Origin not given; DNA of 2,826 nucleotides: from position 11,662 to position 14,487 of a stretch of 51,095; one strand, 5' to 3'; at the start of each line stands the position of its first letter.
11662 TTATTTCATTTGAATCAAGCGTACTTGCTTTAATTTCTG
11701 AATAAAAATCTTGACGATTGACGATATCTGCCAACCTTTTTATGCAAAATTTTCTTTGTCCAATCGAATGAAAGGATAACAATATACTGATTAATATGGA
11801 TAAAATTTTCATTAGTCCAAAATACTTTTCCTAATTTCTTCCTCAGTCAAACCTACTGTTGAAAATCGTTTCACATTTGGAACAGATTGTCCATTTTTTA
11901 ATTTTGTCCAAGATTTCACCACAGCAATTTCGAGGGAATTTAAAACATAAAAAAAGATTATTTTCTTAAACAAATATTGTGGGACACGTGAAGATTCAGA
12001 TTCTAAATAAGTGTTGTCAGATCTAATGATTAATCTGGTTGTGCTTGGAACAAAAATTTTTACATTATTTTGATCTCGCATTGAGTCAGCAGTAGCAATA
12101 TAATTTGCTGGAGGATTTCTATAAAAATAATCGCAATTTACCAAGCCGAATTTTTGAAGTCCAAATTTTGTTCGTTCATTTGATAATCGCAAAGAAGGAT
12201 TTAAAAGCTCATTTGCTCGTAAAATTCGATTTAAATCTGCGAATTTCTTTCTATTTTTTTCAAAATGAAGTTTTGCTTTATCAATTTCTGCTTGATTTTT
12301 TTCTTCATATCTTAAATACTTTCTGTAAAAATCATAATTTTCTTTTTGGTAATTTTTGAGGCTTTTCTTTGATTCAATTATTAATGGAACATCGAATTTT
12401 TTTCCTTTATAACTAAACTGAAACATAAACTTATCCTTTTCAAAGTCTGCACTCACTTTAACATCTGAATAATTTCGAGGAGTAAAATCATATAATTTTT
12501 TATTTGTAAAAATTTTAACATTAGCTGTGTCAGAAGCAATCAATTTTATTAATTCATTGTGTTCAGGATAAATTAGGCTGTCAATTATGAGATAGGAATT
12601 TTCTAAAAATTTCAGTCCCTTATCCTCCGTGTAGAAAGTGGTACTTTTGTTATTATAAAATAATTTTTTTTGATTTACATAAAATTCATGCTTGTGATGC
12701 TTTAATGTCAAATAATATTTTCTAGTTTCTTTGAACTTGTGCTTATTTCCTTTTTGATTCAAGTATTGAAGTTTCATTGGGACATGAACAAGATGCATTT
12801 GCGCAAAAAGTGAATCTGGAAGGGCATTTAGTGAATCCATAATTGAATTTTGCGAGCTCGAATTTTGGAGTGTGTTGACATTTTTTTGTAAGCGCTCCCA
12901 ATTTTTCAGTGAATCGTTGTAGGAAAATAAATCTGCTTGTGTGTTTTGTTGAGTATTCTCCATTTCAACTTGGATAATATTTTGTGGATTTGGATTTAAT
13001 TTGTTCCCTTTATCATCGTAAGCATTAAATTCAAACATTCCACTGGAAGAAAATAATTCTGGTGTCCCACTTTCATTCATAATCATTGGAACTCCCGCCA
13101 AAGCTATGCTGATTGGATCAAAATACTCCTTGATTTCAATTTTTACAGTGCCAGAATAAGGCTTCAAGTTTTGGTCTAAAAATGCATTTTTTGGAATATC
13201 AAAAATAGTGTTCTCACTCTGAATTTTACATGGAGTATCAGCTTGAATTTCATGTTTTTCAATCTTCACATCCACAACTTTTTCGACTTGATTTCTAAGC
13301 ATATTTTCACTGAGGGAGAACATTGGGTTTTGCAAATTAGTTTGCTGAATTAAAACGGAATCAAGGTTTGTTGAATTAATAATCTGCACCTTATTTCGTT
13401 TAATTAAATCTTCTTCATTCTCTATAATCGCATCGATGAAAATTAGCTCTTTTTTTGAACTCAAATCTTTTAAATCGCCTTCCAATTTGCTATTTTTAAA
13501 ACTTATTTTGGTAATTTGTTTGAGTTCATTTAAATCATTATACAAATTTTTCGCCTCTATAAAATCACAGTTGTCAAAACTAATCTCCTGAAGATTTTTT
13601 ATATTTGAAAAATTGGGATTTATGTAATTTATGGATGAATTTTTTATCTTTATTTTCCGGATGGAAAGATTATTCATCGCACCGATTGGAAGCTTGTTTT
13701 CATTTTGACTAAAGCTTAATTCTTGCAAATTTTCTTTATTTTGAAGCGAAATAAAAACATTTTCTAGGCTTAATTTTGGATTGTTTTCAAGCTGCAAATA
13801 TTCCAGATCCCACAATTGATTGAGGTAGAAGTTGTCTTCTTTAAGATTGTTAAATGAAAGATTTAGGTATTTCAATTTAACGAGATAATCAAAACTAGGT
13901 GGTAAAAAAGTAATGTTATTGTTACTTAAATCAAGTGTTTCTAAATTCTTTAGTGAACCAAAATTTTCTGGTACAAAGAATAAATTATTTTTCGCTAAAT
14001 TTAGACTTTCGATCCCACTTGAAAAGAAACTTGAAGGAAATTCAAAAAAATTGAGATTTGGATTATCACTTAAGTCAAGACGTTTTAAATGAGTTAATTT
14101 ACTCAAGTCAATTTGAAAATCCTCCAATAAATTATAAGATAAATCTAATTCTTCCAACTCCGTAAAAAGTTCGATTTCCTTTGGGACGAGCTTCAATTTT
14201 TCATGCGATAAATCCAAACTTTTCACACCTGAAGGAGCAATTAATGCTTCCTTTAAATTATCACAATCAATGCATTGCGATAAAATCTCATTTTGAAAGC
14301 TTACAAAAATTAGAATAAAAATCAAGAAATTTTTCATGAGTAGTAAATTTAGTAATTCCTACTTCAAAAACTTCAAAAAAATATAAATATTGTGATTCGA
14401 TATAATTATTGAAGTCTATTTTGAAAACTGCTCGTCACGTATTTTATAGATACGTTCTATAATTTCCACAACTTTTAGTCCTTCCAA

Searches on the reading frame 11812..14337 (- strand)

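Call 56: search_protein_families(library=ncbifam, proteins=[window:11812-14337:-], max_evalue=0.00001)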
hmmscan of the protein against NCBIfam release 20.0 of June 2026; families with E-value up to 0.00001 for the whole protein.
window:11812-14337:- (841 aa): 4 families
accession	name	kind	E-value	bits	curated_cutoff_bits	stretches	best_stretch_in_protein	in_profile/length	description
NF041400.1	XopAE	equivalog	2.5e-15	56.4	600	1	113-290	2-178/478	type III secretion system effector XopAE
NF041381.1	XopAC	subfamily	6.6e-15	54.7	450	1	77-190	84-197/451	XopAC/AvrAC family type III secretion system effector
NF041351.1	XopL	equivalog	3.8e-13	49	500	0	145-282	89-232/497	type III secretion system leucine-rich repeat domain-containing effector XopL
NF047464.1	FibnectbindLIC11051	equivalog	1.3e-06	27.2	1000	1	36-237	466-663/685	LIC_11051 family fibronectin-binding protein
